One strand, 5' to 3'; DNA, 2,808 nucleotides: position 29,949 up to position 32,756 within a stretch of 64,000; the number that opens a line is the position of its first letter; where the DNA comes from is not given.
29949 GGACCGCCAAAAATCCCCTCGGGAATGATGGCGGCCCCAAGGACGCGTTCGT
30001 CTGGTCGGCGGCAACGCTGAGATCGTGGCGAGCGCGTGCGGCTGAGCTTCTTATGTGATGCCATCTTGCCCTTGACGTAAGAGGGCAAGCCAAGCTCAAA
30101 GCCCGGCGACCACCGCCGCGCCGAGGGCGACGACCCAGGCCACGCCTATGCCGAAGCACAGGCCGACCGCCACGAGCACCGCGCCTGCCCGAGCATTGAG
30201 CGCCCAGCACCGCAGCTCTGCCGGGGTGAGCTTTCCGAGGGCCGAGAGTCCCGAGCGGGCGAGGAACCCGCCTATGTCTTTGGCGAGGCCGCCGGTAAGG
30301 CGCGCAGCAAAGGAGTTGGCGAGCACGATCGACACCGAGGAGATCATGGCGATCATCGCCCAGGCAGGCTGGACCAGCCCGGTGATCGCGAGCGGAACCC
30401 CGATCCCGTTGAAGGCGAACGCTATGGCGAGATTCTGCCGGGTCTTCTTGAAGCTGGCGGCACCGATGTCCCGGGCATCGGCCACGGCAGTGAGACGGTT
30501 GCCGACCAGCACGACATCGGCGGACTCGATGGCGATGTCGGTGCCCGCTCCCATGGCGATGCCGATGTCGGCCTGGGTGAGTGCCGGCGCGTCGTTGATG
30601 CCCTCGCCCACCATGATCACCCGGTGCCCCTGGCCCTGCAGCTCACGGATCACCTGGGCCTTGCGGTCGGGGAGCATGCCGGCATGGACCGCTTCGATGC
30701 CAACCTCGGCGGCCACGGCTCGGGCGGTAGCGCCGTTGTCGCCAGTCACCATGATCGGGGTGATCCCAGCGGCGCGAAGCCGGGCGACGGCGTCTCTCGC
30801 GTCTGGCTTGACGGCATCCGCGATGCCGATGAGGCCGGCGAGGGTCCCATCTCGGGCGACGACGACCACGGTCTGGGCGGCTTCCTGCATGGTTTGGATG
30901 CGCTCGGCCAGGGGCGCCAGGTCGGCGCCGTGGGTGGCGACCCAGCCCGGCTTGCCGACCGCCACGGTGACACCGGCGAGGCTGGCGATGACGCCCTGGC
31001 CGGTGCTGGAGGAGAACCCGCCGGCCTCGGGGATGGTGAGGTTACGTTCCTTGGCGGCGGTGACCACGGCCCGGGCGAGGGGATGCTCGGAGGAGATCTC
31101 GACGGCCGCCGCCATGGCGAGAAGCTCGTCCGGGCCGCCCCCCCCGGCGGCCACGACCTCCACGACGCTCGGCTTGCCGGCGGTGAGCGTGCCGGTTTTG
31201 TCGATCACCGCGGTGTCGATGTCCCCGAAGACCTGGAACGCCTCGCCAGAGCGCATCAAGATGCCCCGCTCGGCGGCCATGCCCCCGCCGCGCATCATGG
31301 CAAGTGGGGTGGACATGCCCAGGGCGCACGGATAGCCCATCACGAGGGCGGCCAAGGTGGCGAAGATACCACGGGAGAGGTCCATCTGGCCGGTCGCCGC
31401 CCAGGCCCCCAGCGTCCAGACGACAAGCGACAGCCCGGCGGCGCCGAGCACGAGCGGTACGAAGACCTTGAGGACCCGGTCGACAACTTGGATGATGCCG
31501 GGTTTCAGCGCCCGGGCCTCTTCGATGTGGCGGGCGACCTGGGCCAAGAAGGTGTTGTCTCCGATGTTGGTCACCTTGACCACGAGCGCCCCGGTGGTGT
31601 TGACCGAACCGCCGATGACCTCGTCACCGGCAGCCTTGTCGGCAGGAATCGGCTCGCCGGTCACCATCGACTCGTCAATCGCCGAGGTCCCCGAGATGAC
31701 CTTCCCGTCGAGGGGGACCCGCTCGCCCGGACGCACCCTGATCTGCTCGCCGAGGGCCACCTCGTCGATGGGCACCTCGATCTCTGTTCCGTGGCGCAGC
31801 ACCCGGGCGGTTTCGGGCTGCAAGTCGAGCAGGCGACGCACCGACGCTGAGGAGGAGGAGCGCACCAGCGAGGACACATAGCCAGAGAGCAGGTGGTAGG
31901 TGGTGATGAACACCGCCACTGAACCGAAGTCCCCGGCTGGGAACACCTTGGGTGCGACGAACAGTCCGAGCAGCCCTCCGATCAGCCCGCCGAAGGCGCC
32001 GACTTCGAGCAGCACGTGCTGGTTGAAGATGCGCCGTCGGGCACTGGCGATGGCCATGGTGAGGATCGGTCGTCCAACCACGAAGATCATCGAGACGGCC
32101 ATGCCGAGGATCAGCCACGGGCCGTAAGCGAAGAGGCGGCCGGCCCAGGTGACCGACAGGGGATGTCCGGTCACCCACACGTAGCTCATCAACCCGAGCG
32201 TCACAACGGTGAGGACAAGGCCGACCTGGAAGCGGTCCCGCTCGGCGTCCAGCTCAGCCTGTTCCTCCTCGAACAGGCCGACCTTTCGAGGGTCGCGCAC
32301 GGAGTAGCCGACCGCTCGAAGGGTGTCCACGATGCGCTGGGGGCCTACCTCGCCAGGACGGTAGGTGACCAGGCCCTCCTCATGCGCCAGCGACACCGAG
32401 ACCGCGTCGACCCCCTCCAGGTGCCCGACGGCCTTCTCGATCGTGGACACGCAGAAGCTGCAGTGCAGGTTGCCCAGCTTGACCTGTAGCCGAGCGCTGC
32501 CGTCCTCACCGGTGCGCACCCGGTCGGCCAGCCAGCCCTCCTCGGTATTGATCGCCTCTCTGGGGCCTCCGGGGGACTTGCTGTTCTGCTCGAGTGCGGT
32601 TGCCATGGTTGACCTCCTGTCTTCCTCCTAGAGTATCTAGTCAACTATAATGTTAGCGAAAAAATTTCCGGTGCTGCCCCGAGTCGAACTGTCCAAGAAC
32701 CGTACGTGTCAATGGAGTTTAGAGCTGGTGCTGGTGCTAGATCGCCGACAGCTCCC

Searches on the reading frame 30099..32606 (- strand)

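Call 84: search_protein_families(library=pfam, proteins=[window:30099-32606:-], max_evalue=0.0001)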
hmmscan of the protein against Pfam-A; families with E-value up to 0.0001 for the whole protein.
window:30099-32606:- (836 aa): 4 families
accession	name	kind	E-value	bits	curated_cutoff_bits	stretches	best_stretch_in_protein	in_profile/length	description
PF00122.25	E1-E2_ATPase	-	6.5e-49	166.3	28.1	1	262-446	2-180/181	E1-E2 ATPase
PF00702.32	Hydrolase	-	6.4e-35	121.7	26.4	1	463-680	1-191/191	haloacid dehalogenase-like hydrolase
PF00403.32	HMA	-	1.6e-09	38.4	24.8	1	42-101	2-61/62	Heavy-metal-associated domain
PF08282.18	Hydrolase_3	-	1.1e-07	32.3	20.9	1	652-710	195-253/255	haloacid dehalogenase-like hydrolase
